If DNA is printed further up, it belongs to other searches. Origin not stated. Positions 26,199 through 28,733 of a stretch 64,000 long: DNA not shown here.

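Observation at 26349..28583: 744-aa secreted protein with Ig/FN3-like modules, a 350-aa coiled coil and a glycine-zipper C-terminal domain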

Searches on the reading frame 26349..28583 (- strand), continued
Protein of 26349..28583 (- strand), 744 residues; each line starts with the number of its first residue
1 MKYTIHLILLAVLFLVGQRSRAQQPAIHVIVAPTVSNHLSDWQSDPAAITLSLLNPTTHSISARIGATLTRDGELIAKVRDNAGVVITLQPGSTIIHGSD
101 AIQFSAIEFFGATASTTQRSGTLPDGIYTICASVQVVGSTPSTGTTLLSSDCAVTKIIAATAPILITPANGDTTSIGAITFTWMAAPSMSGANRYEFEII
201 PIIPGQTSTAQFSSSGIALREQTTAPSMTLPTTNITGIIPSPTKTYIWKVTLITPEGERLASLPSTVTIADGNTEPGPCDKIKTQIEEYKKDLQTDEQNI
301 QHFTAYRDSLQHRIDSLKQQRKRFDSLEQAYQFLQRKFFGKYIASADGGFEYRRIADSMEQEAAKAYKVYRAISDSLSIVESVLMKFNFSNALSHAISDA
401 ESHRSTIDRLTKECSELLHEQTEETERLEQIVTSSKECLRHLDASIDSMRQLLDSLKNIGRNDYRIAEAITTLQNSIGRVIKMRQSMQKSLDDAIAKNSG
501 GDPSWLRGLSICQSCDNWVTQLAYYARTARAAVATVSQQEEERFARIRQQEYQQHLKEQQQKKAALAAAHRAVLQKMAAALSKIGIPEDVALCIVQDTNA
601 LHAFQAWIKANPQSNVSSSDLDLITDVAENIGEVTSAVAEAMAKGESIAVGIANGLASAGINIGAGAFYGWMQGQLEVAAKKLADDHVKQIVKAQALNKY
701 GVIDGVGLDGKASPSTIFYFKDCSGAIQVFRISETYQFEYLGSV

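Call 77: list_cluster_members(proteins=[P0008, P0009, P0010, P0011, P0012, P0017, P0021, P0026, P0136, P0137])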
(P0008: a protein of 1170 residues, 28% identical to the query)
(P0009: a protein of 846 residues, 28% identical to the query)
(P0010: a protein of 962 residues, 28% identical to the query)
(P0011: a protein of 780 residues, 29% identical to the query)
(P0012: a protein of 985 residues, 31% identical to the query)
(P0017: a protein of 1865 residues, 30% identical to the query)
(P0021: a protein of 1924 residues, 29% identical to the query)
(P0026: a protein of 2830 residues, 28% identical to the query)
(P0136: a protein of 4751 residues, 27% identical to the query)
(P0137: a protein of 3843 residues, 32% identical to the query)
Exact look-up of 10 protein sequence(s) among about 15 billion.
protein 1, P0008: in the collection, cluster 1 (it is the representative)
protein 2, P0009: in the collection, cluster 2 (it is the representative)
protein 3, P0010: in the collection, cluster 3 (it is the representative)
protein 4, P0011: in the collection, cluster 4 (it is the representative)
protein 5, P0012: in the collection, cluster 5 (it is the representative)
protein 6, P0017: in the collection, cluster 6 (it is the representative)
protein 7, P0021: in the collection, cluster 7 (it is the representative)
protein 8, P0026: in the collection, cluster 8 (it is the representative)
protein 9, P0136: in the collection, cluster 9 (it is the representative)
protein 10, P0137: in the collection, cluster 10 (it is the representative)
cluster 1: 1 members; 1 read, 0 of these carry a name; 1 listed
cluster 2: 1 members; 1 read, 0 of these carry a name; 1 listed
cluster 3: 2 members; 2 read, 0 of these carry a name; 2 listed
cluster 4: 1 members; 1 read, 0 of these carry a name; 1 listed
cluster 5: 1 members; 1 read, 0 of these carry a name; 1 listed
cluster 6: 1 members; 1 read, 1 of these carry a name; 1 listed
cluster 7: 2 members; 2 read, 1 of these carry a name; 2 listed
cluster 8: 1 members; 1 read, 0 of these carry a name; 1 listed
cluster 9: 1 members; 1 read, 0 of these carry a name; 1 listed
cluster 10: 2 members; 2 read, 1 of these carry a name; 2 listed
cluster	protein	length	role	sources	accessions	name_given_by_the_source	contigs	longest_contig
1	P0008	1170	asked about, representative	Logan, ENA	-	-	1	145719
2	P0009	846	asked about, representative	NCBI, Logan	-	-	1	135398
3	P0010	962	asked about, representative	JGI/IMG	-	-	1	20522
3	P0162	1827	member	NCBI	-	-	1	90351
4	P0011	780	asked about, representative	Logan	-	-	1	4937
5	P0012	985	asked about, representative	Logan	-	-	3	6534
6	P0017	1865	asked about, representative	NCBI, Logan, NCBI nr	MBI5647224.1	MAG: carboxypeptidase regulatory-like domain-containing protein [Ignavibacteriae ... | carboxypeptidase regulatory-like domain-containing protein [Ignavibacteriota bacterium]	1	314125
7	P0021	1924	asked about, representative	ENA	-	-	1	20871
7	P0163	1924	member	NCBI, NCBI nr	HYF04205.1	MAG TPA: hypothetical protein VEC36_12555 [Patescibacteria group bacterium] | hypothetical protein [Patescibacteria group bacterium]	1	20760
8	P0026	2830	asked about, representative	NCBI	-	-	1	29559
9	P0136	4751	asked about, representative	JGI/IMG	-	-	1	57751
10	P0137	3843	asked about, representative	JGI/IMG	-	hypothetical protein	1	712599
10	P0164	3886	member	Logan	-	-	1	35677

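Call 85: search_protein_families(library=pfam, proteins=[P0008, P0009, P0017, P0162, P0021, P0004, P0014], max_evalue=0.001)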
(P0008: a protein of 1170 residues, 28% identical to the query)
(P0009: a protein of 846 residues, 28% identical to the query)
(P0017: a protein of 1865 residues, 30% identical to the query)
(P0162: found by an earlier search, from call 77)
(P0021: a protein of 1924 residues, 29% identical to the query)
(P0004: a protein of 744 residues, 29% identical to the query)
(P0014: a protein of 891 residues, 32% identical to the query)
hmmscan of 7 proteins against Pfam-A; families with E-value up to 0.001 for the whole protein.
P0008 (1170 aa): 2 families
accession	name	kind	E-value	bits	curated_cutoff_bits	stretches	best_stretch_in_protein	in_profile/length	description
PF06051.17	DUF928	-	3e-05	24.3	26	0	736-786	50-94/184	Domain of Unknown Function (DUF928)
PF07495.19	Y_Y_Y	-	0.00011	22.5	26.6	0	403-421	35-53/65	Y_Y_Y domain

P0009 (846 aa): 0 families

P0017 (1865 aa): 4 families
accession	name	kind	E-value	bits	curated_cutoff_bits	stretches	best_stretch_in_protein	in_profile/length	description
PF13620.12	CarboxypepD_reg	-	4.4e-30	104.3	32.3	4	669-738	2-70/82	Carboxypeptidase regulatory-like domain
PF13715.12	CarbopepD_reg_2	-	2e-18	66.6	32.2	1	758-825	1-70/88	CarboxypepD_reg-like domain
PF02369.22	Big_1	-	0.0002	21.9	34.9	0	754-782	17-45/93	Bacterial Ig-like domain (group 1)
PF08308.17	PEGA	-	0.00031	21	20.8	0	798-825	34-61/71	PEGA domain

P0162 (1827 aa): 5 families
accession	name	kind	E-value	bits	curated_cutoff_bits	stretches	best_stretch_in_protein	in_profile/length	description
PF13620.12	CarboxypepD_reg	-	1.5e-45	153.9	32.3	4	823-900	1-81/82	Carboxypeptidase regulatory-like domain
PF13715.12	CarbopepD_reg_2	-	5.3e-22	78.1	32.2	2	824-901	1-77/88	CarboxypepD_reg-like domain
PF09430.16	EMC7_beta-sandw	-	2.5e-07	31.3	26.6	0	833-899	6-71/122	ER membrane protein complex subunit 7, beta-sandwich domain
PF17802.7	SpaA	-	0.0008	19.9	23.1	0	742-784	12-54/91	Prealbumin-like fold domain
PF25020.1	TTR_TEN1-4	-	0.00093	19.5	27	0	820-858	5-44/86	Teneurin TTR-like domain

P0021 (1924 aa): 1 family
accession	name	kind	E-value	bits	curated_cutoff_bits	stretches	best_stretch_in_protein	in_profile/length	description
PF13205.12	Big_5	-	0.00044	21.4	23.6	0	1305-1405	7-84/105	Bacterial Ig-like domain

P0004 (744 aa): 1 family
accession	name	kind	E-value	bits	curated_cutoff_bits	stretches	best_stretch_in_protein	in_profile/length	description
PF20234.3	DUF6591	-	0.00037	20.8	27.1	0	564-659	97-189/228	Family of unknown function (DUF6591)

P0014 (891 aa): 0 families

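Call 87: fold_search(model_id=the predicted structure, library=viral)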
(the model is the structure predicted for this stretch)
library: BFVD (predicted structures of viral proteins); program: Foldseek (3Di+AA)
matches with E <= 10: 483; with E <= 0.001: 50
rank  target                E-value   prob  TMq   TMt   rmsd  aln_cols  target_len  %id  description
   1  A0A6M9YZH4            6.0e-08  1.00  0.13  0.08  60.0       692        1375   11  (no name in the UniProt tables at hand)
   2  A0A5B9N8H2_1          1.3e-07  1.00  0.11  0.08  22.7       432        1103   11  (no name in the UniProt tables at hand)
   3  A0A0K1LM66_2          1.5e-07  1.00  0.17  0.16  16.7       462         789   12  Tail fiber protein [Caulobacter phage Seuss]
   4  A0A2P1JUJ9            2.2e-07  1.00  0.13  0.12  10.3       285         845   13  Fibronectin type-III domain-containing protein [Bacillus phage Anath]
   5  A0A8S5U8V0            2.3e-07  1.00  0.20  0.19   8.9       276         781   14  Translation initiation factor-like protein [Siphoviridae sp. ctnMR5]
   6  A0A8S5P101            1.1e-06  1.00  0.17  0.28  10.2       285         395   13  Uncharacterized protein [Siphoviridae sp. ctTBR23]
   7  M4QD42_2              1.2e-06  1.00  0.16  0.14   9.4       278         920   16  Immunoglobulin domain-containing protein [Prochlorococcus phage MED4-213]
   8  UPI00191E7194         1.2e-06  1.00  0.12  0.13  17.5       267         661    9  (no name look-up for this kind of identifier)
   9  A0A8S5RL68            1.9e-06  1.00  0.15  0.26  10.6       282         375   10  Ig-like domain protein [virus sp. ctEQ64]
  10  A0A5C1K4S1            2.6e-06  1.00  0.19  0.19   8.3       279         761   13  (no name in the UniProt tables at hand)
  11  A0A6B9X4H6            3.4e-06  1.00  0.14  0.12   9.1       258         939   10  BIG2 domain-containing protein [Escherichia phage alia]
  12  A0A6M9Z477            4.8e-06  1.00  0.13  0.13  10.6       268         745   15  (no name in the UniProt tables at hand)
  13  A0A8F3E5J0            5.7e-06  1.00  0.13  0.25  12.4       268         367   13  Minor tail protein [Microbacterium phage Honk]
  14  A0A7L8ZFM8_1          7.1e-06  1.00  0.12  0.09  13.1       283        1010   13  (no name in the UniProt tables at hand)
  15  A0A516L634            1.2e-05  1.00  0.14  0.18  13.0       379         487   10  (no name in the UniProt tables at hand)
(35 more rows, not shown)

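Call 97: search_protein_families(library=ncbifam, proteins=[P0017, P0002], max_evalue=0.01)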
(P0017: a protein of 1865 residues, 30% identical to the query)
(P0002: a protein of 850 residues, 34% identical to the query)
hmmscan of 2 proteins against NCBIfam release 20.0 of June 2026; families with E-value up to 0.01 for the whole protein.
P0017 (1865 aa): 0 families

P0002 (850 aa): 2 families
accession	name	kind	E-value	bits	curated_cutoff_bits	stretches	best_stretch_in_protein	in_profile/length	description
TIGR02168.1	SMC_prok_B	equivalog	4.1e-08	31.5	567.35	1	411-677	659-927/1181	chromosome segregation protein SMC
NF045487.1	ASRP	equivalog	0.0029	16.3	300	0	465-643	310-486/593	archaea-specific SMC-related protein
